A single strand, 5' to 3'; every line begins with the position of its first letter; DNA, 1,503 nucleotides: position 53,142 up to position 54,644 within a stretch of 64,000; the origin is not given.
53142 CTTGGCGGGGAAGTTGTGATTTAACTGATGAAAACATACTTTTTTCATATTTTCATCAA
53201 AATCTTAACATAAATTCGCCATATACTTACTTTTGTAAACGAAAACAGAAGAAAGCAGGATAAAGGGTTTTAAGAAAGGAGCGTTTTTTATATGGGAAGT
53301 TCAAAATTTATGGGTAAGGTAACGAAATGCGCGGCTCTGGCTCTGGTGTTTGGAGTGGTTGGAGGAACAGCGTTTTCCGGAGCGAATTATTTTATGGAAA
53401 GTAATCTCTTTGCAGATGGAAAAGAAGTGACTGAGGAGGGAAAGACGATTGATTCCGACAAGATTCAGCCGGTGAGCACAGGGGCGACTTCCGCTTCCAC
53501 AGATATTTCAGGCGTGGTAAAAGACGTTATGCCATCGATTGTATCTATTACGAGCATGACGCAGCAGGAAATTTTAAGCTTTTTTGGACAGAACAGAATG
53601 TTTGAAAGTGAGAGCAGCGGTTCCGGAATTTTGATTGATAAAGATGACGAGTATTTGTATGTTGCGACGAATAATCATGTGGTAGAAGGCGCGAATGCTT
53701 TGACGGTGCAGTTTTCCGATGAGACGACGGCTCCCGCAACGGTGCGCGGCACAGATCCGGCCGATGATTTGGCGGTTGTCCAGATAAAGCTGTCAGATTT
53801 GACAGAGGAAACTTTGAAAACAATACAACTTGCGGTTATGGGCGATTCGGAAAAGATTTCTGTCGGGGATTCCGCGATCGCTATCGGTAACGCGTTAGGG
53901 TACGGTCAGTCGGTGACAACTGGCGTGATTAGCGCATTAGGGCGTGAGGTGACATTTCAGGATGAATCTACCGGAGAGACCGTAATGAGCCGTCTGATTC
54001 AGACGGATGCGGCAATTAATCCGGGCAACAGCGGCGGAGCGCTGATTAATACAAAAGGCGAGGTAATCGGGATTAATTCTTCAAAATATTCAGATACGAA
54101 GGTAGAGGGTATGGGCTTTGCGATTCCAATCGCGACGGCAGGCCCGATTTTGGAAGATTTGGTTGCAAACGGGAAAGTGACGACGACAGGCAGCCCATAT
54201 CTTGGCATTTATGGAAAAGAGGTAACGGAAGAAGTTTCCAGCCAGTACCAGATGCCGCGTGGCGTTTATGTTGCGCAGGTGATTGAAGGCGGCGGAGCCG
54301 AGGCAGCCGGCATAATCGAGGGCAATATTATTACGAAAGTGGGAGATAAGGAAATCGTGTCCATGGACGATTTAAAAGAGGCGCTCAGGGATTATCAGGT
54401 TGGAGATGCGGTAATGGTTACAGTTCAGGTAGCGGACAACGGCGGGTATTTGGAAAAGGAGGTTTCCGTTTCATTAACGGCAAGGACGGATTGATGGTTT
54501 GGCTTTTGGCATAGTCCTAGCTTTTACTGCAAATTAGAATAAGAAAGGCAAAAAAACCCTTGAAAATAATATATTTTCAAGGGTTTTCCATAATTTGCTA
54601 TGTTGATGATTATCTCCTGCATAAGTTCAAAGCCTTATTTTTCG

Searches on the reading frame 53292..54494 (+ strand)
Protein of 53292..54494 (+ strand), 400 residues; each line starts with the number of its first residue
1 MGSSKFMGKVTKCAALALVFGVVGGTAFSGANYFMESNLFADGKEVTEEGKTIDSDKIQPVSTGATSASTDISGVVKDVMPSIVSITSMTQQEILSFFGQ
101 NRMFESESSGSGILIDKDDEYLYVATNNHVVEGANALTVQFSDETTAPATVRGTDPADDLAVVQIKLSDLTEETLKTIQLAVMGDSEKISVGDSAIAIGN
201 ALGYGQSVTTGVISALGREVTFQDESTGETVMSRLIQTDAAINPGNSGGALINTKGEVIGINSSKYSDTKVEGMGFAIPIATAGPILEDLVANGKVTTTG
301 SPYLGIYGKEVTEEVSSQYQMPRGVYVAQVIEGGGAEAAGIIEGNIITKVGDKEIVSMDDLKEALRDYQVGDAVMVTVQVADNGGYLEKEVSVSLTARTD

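Call 90: search_protein_families(library=pfam, proteins=[window:53292-54494:+], max_evalue=0.00001)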
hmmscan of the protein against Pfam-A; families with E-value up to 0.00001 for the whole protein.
window:53292-54494:+ (400 aa): 4 families
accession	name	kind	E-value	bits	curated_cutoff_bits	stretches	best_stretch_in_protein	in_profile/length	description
PF13365.12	Trypsin_2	-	2.4e-30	106.6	27.6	1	110-261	1-144/144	Trypsin-like peptidase domain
PF00089.32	Trypsin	-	1.4e-19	71.3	20.6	1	111-282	28-215/220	Trypsin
PF13180.12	PDZ_2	-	1.7e-08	35.1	27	1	303-379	2-68/80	PDZ domain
PF17820.7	PDZ_6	-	6.7e-07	29.4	27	1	326-379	1-53/54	PDZ domain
